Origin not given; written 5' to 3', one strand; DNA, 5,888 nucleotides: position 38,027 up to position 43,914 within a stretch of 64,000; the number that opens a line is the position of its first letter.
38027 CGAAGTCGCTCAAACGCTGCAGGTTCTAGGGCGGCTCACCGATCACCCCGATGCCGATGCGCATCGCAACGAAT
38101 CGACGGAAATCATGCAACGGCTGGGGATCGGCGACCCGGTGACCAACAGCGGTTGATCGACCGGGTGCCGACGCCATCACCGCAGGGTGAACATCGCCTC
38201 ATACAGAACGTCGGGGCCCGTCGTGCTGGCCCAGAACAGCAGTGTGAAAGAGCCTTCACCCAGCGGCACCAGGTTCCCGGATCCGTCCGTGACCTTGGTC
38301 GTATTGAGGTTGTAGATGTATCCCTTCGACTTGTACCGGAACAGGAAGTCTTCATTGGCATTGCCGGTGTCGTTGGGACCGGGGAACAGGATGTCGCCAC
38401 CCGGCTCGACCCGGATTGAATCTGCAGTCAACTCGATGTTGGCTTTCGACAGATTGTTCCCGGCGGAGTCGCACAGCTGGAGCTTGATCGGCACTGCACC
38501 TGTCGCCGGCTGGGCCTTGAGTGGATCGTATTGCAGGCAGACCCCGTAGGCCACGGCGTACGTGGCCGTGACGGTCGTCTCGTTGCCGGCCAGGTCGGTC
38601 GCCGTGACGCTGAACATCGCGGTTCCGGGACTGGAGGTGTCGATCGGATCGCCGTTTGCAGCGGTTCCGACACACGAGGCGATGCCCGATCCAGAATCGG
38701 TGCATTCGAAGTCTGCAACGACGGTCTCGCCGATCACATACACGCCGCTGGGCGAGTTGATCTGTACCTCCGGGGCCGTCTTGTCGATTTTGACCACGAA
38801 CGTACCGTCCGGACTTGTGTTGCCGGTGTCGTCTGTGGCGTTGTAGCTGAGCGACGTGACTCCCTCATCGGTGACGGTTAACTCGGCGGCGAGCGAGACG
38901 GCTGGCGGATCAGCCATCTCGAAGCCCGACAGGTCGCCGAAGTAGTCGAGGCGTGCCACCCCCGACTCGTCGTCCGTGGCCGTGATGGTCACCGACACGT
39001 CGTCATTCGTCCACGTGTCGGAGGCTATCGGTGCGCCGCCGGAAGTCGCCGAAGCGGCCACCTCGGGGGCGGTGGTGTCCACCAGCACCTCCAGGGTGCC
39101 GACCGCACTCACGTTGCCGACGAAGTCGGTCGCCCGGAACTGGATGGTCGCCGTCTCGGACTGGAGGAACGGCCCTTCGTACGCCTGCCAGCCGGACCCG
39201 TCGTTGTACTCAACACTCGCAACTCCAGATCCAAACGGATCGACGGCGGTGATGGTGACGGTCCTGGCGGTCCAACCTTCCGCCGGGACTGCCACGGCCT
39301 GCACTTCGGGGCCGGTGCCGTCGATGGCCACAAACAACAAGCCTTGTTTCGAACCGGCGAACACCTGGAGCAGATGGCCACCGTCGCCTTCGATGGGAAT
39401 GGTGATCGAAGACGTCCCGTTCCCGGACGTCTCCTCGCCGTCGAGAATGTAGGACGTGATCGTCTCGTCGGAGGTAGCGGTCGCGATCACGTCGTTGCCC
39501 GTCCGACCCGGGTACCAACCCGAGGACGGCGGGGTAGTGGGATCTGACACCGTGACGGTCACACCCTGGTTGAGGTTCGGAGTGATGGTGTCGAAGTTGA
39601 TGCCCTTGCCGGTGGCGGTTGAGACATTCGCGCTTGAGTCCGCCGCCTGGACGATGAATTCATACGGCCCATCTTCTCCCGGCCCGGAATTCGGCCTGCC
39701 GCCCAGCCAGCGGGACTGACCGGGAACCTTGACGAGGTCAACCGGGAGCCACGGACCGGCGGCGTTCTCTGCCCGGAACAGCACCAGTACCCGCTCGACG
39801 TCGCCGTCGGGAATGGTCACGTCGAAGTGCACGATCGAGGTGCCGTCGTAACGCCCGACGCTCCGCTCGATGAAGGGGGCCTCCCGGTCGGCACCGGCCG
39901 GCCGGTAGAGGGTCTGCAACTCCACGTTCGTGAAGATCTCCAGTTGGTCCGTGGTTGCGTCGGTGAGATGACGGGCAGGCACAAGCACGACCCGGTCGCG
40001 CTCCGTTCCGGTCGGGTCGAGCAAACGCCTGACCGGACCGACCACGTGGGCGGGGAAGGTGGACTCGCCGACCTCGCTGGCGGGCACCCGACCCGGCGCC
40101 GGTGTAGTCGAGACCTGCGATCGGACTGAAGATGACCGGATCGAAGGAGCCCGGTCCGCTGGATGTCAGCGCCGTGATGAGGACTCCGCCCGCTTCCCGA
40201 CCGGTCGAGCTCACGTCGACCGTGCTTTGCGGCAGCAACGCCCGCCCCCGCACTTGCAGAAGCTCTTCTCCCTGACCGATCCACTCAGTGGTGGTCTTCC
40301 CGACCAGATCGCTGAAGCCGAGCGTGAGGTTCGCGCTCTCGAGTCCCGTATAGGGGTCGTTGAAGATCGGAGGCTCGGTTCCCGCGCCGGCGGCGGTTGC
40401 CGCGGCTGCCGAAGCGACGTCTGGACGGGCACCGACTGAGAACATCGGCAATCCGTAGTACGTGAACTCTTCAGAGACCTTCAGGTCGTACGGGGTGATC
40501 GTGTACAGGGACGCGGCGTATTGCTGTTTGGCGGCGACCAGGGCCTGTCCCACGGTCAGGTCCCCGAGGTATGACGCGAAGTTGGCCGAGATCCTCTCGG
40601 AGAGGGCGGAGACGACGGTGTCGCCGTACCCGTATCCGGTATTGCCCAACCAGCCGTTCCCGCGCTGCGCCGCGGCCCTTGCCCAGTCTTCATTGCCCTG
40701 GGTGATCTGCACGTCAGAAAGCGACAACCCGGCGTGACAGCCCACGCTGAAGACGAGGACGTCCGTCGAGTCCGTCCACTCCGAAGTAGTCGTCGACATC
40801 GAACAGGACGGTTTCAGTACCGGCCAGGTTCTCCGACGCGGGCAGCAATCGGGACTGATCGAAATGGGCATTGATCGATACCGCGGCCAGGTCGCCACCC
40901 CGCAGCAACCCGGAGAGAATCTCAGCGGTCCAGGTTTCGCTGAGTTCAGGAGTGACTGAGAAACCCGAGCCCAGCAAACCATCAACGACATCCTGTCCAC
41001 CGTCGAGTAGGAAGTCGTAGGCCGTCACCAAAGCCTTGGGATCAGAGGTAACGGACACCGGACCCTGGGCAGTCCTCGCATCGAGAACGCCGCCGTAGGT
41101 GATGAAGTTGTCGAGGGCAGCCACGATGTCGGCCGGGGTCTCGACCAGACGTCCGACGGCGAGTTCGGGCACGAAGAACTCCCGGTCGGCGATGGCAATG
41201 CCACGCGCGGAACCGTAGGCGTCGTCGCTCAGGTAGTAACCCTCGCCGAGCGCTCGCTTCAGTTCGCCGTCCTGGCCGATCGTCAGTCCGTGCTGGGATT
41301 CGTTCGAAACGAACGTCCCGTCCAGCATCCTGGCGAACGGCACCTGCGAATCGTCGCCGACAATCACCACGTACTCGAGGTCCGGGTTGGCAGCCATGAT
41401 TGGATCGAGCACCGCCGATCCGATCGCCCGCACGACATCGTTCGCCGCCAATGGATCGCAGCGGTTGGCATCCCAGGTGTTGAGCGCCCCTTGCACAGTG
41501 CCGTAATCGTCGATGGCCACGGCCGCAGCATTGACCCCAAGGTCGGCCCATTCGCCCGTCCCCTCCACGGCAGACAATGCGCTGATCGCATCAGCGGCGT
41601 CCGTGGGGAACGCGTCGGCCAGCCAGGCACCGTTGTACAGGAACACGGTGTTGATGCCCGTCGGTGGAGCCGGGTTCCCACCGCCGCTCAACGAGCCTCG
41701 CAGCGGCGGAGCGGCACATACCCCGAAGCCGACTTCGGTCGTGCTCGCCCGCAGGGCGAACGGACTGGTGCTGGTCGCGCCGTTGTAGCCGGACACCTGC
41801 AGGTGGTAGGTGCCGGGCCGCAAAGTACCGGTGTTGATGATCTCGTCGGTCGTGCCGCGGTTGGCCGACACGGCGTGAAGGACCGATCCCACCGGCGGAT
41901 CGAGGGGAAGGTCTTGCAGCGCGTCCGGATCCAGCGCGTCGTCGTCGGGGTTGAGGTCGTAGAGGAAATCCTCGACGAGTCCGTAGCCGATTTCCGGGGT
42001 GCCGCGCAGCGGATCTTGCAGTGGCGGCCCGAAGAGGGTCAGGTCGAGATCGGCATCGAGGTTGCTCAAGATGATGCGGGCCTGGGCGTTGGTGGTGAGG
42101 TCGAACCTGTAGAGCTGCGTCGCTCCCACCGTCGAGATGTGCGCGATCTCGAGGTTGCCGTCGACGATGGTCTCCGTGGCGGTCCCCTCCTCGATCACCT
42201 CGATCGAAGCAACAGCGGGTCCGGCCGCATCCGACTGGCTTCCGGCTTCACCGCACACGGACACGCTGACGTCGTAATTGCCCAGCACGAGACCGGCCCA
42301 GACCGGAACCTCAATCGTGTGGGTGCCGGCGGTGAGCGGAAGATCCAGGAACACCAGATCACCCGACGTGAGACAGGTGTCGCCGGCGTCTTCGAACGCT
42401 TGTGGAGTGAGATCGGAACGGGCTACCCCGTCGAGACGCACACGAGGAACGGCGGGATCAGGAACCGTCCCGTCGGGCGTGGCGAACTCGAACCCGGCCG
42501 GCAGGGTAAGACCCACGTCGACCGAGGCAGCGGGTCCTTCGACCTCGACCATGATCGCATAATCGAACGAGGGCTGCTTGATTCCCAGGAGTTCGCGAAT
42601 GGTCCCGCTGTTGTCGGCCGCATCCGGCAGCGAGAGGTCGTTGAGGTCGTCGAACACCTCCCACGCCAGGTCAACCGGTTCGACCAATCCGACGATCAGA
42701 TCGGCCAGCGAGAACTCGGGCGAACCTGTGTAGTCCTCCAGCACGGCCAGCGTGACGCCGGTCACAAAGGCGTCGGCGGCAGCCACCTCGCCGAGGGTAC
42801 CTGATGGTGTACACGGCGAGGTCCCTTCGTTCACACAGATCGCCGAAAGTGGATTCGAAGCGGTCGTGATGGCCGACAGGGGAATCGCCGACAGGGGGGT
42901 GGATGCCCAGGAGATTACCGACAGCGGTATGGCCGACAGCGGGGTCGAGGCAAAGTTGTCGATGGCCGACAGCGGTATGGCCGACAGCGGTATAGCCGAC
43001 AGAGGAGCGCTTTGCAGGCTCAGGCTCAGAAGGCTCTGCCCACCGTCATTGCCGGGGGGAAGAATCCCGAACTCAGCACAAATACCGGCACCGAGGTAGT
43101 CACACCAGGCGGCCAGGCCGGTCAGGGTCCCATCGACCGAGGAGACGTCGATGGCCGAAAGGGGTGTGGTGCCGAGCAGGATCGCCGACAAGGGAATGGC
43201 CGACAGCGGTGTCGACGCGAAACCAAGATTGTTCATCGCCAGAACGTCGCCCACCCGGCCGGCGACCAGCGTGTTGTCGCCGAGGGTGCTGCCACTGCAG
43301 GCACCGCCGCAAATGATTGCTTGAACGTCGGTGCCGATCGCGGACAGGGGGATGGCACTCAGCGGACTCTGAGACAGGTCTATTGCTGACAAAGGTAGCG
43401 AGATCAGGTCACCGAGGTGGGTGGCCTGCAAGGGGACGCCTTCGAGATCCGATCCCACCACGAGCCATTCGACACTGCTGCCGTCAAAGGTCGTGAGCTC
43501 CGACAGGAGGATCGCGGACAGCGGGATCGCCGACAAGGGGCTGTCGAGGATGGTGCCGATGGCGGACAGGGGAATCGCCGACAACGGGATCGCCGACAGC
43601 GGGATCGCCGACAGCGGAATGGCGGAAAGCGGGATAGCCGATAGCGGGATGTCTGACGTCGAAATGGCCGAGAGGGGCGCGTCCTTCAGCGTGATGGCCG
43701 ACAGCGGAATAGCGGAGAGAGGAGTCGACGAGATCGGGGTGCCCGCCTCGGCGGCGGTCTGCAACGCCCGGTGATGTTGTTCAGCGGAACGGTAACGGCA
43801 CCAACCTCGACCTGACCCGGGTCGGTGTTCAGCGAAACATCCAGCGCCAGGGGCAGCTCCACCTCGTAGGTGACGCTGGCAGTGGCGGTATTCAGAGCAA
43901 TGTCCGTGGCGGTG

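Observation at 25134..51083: About 26-kb island bracketed by two paralogous orphan receiver proteins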

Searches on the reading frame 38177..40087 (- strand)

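Call 5: search_protein_families(library=pfam, proteins=[window:38177-40087:-], max_evalue=0.01)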
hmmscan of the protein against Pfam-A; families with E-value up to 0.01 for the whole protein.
window:38177-40087:- (636 aa): 3 families
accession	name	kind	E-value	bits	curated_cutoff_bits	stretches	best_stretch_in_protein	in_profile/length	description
PF19077.6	Big_13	-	3.2e-06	28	27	0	286-338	49-102/102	Bacterial Ig-like domain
PF24893.1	DUF7743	-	9.5e-05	22.5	27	0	360-382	18-40/120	Domain of unknown function (DUF7743)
PF13750.12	Big_3_3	-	0.0063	16.6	27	0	312-375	16-79/157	Bacterial Ig-like domain (group 3)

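Call 28: search_protein_families(library=ncbifam, proteins=[window:38177-40087:-], max_evalue=0.01)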
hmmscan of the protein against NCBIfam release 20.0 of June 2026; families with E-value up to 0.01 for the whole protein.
window:38177-40087:- (636 aa): 2 families
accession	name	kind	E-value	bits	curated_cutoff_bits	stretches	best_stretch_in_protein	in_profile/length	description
NF047446.1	barrel_OmpL47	domain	4.6e-30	103.9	40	2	274-336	4-68/68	OmpL47-type beta-barrel domain-containing protein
NF047441.1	Lepto_OmpL47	equivalog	2.8e-24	86.4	250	2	286-445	85-241/336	multi-beta-barrel domain surface protein OmpL47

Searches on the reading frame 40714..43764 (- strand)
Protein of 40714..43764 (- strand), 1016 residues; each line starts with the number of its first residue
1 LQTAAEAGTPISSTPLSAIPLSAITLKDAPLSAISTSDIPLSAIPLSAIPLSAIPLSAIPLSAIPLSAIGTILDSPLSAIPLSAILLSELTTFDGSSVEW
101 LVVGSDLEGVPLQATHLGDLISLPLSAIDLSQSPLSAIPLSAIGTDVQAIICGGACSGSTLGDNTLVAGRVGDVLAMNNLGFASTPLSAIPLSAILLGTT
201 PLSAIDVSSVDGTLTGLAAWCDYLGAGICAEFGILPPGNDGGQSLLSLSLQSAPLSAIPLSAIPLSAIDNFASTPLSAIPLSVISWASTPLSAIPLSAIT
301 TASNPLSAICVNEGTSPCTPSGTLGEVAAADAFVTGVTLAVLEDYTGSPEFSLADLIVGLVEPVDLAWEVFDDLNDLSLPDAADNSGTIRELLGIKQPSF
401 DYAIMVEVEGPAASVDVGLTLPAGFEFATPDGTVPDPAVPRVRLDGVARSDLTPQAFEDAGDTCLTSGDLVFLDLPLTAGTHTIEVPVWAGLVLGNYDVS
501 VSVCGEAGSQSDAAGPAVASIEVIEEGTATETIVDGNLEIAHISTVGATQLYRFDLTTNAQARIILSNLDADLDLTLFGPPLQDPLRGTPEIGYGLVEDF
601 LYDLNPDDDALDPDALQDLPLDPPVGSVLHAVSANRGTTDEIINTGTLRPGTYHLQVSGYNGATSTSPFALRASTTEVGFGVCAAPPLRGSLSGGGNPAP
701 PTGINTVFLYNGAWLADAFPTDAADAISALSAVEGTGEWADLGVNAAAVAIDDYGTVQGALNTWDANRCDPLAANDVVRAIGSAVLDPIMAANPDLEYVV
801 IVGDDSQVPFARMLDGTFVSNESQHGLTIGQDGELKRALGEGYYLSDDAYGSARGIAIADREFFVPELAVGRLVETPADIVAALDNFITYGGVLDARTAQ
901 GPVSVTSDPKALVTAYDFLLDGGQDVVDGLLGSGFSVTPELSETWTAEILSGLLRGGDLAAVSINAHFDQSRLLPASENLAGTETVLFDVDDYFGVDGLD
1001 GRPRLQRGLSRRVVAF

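Call 6: search_protein_families(library=pfam, proteins=[window:40714-43764:-], max_evalue=0.01)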
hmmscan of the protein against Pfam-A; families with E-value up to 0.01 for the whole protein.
window:40714-43764:- (1016 aa): 2 families
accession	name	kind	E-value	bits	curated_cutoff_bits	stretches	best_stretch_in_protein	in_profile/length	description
PF01364.23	Peptidase_C25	-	0.00014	21.7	23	1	793-892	63-150/374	Peptidase family C25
PF04151.21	PPC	-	0.0087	17.3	25.9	0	549-580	2-33/70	Bacterial pre-peptidase C-terminal domain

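Call 28: search_protein_families(library=ncbifam, proteins=[window:40714-43764:-], max_evalue=0.01)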
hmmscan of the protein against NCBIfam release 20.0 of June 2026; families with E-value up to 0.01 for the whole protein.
window:40714-43764:- (1016 aa): 0 families

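Call 55: search_protein_families(library=padloc, proteins=[window:40714-43764:-], max_evalue=0.001)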
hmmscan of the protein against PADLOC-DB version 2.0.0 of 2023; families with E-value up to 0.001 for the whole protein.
window:40714-43764:- (1016 aa): 0 families
